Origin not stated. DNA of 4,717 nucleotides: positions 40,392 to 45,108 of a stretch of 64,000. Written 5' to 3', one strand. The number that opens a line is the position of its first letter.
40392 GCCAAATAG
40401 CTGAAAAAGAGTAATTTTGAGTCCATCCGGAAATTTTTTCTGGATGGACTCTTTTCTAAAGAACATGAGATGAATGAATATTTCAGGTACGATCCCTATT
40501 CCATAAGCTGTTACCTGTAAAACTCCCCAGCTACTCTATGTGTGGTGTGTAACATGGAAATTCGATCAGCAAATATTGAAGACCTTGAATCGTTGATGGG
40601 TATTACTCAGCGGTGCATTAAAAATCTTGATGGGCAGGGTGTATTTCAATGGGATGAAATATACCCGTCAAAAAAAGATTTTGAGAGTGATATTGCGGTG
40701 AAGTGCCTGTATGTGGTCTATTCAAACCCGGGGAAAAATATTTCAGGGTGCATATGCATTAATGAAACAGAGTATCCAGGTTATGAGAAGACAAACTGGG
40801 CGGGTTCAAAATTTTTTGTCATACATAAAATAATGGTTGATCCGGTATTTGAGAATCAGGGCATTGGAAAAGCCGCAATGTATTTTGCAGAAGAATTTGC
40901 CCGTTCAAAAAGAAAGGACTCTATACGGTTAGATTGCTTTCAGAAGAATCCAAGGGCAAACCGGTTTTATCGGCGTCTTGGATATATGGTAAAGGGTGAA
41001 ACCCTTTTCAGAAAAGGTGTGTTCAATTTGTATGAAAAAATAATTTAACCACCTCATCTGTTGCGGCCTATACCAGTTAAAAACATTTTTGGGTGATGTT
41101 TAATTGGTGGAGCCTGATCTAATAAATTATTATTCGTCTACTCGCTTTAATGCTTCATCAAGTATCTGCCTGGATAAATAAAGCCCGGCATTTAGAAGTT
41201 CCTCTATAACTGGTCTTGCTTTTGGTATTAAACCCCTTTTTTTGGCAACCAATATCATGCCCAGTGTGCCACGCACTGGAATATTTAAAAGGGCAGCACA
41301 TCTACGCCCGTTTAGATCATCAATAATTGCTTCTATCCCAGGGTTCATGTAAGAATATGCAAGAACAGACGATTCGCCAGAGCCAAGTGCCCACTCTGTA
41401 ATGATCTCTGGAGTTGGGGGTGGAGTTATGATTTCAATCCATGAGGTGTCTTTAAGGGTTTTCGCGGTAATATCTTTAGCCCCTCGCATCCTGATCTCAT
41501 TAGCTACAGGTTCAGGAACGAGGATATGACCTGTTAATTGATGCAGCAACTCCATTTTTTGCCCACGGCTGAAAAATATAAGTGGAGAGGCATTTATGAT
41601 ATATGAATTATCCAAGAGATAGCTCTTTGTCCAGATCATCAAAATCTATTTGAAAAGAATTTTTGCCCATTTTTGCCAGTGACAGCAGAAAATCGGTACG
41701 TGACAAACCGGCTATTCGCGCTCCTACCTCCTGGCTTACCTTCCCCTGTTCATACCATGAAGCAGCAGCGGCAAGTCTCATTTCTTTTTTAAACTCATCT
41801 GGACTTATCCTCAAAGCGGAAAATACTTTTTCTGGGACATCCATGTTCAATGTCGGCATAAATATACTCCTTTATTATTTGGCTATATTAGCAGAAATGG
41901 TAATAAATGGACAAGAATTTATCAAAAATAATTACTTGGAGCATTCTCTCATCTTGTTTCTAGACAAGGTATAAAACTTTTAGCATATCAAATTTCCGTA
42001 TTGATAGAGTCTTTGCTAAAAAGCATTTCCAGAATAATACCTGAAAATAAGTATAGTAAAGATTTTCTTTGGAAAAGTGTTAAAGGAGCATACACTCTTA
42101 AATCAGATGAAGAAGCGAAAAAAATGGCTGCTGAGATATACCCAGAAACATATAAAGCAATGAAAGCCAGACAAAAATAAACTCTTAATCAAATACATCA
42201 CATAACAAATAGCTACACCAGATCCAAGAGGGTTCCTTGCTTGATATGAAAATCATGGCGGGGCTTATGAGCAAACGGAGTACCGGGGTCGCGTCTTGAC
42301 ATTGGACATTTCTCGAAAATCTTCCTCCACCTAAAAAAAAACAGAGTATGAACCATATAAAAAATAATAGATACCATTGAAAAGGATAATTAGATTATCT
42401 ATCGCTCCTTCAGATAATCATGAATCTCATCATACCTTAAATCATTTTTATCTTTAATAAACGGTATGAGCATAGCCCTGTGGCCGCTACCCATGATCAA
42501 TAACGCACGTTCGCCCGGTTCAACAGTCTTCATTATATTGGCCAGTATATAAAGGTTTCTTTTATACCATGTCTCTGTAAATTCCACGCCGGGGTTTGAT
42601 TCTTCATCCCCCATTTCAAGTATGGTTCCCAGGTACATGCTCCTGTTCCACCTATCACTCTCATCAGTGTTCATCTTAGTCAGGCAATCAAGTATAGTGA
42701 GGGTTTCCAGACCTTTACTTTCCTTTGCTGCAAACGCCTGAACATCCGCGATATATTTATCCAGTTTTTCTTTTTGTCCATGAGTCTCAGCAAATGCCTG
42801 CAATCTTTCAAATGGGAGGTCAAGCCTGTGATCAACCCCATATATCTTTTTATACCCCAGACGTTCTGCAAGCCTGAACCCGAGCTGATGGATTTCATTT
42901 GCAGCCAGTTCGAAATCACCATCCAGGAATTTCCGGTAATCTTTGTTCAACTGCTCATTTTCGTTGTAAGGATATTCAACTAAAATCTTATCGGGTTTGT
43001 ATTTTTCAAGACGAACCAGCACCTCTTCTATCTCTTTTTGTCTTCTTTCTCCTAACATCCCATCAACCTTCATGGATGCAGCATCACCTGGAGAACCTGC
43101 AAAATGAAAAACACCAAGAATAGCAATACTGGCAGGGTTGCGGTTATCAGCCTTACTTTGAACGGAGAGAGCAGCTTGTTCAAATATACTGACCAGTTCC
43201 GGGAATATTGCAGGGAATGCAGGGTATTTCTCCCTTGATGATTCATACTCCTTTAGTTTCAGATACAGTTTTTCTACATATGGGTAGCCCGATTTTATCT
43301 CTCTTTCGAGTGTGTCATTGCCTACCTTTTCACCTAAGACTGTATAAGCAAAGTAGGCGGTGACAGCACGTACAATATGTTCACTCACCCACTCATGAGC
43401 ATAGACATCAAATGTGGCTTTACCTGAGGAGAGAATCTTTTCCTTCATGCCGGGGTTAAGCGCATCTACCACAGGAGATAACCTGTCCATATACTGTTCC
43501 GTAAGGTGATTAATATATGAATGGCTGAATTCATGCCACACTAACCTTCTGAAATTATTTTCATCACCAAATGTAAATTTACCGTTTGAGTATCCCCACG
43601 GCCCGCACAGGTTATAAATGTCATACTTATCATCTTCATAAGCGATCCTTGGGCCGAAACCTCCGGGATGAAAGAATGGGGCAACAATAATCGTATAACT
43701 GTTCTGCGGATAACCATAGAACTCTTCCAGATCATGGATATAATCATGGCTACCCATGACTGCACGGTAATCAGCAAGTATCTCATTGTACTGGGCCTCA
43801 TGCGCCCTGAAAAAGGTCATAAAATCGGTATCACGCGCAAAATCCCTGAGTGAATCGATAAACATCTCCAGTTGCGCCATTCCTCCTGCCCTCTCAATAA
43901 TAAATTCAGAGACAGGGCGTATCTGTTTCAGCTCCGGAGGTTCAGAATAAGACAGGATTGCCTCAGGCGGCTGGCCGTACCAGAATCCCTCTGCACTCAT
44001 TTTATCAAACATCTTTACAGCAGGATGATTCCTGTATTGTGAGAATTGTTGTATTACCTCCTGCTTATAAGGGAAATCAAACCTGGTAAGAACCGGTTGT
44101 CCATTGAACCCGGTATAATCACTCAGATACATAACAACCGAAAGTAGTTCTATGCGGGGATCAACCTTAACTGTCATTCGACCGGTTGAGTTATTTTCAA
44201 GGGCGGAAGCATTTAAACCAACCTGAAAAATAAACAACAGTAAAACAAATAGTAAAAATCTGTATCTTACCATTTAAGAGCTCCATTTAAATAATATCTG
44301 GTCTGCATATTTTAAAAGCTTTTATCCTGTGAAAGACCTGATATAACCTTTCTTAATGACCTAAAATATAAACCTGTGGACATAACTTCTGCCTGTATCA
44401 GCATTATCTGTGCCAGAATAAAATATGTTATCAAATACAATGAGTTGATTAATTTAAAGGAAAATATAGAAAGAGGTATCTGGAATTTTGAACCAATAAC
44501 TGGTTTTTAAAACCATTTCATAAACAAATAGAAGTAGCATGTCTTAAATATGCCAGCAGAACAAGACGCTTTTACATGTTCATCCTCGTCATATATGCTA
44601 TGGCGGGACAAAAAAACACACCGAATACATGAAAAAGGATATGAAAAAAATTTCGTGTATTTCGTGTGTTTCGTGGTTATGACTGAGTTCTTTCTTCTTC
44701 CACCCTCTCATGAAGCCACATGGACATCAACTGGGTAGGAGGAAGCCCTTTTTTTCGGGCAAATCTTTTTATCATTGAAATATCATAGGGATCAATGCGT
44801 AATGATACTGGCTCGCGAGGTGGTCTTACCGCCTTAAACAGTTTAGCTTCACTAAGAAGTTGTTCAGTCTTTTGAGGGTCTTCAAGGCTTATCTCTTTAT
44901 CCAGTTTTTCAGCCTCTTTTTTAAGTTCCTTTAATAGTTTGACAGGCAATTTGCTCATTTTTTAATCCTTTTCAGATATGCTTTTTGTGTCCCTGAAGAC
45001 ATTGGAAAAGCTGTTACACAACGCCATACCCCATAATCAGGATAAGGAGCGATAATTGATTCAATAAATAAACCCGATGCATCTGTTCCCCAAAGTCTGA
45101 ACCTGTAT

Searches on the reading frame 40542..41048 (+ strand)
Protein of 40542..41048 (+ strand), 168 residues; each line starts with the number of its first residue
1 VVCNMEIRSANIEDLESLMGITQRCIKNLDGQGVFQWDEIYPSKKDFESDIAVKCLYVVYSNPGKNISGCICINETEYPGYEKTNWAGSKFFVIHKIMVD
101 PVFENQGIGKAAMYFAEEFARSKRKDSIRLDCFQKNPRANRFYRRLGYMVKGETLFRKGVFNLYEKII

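Call 82: search_protein_families(library=pfam, max_evalue=0.01, proteins=[window:40542-41048:+])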
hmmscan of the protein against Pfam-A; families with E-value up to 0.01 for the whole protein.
window:40542-41048:+ (168 aa): 3 families
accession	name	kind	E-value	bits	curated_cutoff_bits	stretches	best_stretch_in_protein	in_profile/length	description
PF00583.31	Acetyltransf_1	-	1.3e-14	54.9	20.7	1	53-148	31-116/116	Acetyltransferase (GNAT) family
PF13508.13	Acetyltransf_7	-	2.9e-11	44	27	1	55-149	4-83/84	Acetyltransferase (GNAT) domain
PF13673.13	Acetyltransf_10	-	2.6e-07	31.1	23.6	1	31-160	7-119/128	Acetyltransferase (GNAT) domain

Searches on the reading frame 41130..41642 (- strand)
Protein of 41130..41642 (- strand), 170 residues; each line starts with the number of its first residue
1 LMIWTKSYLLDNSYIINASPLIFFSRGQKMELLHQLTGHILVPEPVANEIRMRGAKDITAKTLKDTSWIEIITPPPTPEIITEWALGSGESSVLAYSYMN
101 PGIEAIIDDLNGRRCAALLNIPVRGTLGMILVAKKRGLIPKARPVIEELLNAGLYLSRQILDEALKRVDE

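Call 82: search_protein_families(library=pfam, max_evalue=0.01, proteins=[window:41130-41642:-])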
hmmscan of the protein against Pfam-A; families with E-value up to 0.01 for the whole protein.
window:41130-41642:- (170 aa): 1 family
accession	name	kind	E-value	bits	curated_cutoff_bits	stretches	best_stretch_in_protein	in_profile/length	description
PF11848.13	DUF3368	-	5.1e-16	58.7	27.3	1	123-168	1-46/46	Domain of unknown function (DUF3368)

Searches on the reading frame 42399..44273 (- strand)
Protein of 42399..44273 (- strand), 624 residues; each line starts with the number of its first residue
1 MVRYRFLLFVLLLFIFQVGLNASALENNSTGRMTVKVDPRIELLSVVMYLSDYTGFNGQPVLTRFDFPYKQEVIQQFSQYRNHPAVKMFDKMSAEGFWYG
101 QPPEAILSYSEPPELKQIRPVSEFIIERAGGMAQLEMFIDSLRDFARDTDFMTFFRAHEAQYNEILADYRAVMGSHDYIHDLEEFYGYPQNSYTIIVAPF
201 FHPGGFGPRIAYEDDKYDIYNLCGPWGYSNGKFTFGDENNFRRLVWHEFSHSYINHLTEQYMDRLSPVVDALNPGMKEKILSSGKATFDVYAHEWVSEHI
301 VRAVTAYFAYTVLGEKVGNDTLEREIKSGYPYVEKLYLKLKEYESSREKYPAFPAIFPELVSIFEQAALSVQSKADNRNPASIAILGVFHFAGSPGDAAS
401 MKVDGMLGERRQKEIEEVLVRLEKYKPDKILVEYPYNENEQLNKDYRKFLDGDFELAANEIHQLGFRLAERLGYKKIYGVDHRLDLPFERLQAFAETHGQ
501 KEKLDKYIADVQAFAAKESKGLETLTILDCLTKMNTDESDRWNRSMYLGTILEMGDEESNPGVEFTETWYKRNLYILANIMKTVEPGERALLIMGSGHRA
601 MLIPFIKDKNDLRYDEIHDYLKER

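Call 82: search_protein_families(library=pfam, max_evalue=0.01, proteins=[window:42399-44273:-])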
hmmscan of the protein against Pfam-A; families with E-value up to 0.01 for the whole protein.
window:42399-44273:- (624 aa): 2 families
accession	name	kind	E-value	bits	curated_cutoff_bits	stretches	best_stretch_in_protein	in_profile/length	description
PF16286.10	DUF4932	-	2.4e-54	185.4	28.7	1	34-362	2-331/332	Domain of unknown function (DUF4932)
PF18950.5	DUF5694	-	6.4e-45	154.2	27.5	1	438-621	1-185/185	Family of unknown function (DUF5694)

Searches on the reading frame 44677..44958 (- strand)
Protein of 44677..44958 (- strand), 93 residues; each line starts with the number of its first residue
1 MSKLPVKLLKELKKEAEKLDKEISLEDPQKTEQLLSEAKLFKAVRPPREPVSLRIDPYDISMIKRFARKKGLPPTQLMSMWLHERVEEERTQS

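Call 82: search_protein_families(library=pfam, max_evalue=0.01, proteins=[window:44677-44958:-])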
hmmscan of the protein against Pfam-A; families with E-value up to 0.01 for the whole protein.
window:44677-44958:- (93 aa): 1 family
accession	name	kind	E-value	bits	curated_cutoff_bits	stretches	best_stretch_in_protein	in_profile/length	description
PF12441.14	CopG_antitoxin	-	4.4e-06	27.8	28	1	40-84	34-78/79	CopG antitoxin of type II toxin-antitoxin system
